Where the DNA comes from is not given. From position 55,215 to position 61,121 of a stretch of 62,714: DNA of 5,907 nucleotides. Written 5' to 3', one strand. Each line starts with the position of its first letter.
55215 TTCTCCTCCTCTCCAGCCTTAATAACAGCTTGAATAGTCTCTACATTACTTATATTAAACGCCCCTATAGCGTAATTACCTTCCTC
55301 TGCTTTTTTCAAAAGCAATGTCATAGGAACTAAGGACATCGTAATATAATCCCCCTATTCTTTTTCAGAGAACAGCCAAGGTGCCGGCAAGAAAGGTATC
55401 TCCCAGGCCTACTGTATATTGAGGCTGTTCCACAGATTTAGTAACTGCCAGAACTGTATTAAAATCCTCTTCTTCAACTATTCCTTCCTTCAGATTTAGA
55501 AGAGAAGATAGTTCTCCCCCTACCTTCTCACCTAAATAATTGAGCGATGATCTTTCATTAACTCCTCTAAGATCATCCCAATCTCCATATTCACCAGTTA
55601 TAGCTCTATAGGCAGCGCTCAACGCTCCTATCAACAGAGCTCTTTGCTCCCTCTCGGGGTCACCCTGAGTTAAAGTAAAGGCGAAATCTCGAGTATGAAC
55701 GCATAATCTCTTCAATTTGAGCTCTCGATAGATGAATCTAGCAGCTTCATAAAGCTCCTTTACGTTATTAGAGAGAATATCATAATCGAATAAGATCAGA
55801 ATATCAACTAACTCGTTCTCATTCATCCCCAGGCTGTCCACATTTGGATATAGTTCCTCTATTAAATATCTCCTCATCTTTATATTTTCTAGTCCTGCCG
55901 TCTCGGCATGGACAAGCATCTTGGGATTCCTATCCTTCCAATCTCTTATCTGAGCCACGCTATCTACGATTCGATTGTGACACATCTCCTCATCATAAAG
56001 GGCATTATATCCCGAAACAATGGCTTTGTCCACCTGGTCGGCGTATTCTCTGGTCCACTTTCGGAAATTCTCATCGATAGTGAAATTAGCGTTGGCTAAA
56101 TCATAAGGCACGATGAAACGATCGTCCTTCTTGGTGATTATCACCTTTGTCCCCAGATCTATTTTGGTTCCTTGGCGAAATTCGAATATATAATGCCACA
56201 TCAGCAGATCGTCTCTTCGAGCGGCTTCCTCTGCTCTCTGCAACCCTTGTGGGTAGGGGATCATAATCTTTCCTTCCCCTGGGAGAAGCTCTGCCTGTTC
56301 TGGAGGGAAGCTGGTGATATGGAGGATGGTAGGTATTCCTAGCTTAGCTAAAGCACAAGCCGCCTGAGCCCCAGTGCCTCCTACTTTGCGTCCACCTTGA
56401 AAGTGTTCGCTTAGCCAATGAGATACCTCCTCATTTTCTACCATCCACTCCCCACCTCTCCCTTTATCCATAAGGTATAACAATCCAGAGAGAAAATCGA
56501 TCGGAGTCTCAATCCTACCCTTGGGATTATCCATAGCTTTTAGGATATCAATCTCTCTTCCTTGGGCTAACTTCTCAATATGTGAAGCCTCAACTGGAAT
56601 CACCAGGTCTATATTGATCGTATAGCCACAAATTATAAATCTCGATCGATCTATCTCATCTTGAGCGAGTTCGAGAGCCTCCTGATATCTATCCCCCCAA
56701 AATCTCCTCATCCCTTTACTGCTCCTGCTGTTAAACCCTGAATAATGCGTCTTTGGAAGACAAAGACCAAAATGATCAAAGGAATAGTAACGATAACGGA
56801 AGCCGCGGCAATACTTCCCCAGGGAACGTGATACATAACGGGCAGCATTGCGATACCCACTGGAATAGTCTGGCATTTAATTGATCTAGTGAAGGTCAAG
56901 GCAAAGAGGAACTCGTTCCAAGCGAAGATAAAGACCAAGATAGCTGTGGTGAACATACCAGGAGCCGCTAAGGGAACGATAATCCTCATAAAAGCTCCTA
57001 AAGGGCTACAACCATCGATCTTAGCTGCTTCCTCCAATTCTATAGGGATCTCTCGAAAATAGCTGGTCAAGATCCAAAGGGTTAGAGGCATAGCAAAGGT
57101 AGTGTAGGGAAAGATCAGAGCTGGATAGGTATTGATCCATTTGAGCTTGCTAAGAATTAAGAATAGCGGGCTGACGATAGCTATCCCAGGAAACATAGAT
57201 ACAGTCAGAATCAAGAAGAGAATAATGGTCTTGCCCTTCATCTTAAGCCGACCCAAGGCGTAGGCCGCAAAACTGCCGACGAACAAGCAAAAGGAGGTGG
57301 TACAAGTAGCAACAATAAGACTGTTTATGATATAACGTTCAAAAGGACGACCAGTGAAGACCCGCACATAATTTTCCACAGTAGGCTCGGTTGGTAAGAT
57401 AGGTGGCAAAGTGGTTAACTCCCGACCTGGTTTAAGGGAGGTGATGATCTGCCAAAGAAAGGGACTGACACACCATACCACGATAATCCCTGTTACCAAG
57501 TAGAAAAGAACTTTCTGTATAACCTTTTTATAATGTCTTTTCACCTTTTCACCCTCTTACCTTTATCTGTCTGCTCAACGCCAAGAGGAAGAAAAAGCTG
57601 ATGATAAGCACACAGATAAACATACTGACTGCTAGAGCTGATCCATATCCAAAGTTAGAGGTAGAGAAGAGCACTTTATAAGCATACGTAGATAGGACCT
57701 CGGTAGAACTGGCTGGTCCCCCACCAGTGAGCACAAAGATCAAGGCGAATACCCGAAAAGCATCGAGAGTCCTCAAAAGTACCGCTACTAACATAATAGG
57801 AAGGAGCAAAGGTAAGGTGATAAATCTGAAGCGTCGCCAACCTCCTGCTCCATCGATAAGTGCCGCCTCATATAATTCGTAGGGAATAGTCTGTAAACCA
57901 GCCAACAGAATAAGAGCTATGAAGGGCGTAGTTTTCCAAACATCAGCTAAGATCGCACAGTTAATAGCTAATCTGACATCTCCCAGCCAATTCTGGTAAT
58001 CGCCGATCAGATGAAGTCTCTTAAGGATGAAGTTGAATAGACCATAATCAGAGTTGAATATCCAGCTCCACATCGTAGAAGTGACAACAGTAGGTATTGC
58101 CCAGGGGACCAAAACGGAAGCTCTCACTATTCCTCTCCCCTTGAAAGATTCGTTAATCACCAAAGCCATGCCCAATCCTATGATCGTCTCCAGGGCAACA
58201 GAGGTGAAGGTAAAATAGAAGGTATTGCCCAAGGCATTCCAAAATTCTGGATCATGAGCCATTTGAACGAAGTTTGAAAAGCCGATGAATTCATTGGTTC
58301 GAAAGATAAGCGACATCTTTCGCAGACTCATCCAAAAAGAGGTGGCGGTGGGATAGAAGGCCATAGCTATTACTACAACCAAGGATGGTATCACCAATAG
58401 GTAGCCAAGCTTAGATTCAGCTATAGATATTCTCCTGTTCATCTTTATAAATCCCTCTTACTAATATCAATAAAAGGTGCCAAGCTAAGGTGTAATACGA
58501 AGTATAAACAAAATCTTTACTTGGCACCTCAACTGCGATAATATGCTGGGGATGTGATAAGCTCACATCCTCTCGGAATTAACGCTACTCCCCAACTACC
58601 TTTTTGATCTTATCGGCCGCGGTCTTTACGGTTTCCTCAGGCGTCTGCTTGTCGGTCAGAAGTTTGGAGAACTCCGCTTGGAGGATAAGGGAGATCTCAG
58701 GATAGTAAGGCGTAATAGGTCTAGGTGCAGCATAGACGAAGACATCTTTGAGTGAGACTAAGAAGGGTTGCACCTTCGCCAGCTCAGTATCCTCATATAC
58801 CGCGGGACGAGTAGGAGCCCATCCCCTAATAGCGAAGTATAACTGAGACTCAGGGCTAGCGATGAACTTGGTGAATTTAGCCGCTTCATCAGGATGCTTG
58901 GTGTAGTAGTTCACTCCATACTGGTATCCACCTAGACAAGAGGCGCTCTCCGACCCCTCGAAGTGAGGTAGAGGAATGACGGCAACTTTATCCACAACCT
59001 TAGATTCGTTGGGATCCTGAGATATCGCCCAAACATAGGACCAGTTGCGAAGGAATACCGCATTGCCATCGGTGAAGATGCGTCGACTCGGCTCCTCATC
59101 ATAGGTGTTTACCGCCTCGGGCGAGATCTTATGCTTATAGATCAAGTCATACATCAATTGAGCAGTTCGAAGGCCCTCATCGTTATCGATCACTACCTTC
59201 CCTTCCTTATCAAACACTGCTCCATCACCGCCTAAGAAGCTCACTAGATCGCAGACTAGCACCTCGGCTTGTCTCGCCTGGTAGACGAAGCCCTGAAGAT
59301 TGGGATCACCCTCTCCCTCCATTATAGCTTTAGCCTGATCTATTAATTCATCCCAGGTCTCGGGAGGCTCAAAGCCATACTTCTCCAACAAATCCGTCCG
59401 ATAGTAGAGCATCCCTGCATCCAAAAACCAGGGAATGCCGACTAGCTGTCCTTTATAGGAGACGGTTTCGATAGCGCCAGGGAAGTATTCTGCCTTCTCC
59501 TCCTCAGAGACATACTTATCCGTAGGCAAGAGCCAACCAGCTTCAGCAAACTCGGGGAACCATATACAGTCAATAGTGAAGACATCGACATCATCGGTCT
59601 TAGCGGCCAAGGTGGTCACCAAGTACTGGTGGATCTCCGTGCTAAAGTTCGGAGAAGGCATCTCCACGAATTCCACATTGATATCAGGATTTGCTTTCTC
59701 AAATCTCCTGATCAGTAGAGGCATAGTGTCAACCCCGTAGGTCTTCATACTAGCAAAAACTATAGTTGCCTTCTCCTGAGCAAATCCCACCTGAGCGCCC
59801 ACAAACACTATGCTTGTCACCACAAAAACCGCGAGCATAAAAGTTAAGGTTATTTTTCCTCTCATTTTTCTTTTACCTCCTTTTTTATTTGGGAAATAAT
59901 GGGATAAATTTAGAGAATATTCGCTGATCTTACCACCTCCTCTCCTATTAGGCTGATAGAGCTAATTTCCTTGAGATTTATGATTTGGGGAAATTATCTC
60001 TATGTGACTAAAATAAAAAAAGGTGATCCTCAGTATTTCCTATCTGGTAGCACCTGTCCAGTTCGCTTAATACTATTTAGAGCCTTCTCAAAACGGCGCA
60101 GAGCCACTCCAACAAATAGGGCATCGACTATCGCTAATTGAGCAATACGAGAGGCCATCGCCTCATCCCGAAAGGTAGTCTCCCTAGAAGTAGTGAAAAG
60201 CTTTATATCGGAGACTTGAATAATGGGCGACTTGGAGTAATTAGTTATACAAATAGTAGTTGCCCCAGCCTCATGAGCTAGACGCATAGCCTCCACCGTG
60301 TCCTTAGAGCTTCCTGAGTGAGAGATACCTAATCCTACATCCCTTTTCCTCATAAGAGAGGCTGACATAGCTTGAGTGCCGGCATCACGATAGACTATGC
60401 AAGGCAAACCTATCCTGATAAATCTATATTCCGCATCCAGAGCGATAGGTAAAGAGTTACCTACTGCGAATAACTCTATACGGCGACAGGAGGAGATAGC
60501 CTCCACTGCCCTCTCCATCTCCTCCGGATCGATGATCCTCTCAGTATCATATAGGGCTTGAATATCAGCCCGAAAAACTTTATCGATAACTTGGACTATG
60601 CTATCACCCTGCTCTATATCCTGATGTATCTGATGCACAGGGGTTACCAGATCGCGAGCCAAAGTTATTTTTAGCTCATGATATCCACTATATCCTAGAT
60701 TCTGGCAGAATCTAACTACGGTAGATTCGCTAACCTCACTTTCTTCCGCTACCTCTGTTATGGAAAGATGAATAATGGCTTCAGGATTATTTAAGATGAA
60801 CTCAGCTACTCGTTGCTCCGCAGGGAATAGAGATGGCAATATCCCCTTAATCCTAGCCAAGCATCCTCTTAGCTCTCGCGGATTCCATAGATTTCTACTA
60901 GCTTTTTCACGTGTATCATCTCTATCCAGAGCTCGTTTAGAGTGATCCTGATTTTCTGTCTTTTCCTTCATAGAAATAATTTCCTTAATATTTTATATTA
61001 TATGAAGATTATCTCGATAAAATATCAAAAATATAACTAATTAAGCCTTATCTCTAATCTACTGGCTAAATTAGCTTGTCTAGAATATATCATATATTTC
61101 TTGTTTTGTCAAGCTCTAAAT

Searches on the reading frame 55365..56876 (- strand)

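Call 86: search_protein_families(library=pfam, proteins=[window:55365-56876:-], max_evalue=0.00001)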
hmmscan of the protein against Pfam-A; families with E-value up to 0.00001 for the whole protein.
window:55365-56876:- (503 aa): 1 family
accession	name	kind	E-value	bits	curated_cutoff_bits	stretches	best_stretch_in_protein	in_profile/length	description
PF04587.20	ADP_PFK_GK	-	2.2e-61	208.3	27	1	81-501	3-429/430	ADP-specific Phosphofructokinase/Glucokinase conserved region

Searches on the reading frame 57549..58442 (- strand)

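Call 86: search_protein_families(library=pfam, proteins=[window:57549-58442:-], max_evalue=0.00001)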
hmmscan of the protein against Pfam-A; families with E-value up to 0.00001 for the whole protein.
window:57549-58442:- (297 aa): 1 family
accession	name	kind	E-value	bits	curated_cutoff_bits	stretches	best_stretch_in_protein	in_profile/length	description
PF00528.27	BPD_transp_1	-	1.9e-19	70.5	26.4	1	87-290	3-179/184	Binding-protein-dependent transport system inner membrane component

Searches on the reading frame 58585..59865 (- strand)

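Call 86: search_protein_families(library=pfam, proteins=[window:58585-59865:-], max_evalue=0.00001)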
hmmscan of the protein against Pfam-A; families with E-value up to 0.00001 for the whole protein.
window:58585-59865:- (426 aa): 2 families
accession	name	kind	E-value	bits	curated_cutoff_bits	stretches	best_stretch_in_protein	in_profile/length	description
PF01547.30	SBP_bac_1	-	1.5e-46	160.3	26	1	46-341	6-306/307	Bacterial extracellular solute-binding protein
PF13416.11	SBP_bac_8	-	1.4e-31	110.8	27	1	51-363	2-272/279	Bacterial extracellular solute-binding protein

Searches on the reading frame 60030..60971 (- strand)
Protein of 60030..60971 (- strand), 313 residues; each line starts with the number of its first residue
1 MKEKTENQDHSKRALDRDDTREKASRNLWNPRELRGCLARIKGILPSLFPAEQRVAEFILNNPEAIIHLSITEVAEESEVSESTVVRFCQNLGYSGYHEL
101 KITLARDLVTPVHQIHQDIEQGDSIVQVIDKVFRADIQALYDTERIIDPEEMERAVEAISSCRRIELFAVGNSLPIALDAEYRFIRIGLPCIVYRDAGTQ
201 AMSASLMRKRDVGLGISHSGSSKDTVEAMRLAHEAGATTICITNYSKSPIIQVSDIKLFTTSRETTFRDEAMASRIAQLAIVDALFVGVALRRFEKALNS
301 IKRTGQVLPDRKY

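Call 86: search_protein_families(library=pfam, proteins=[window:60030-60971:-], max_evalue=0.00001)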
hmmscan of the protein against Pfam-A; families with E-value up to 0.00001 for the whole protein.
window:60030-60971:- (313 aa): 2 families
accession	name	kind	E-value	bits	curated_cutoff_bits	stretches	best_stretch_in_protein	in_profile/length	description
PF01418.23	HTH_6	-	1.3e-23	83.2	28.3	1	37-108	3-74/77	Helix-turn-helix domain, rpiR family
PF01380.27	SIS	-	2.4e-21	76.3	25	1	159-287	2-130/131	SIS domain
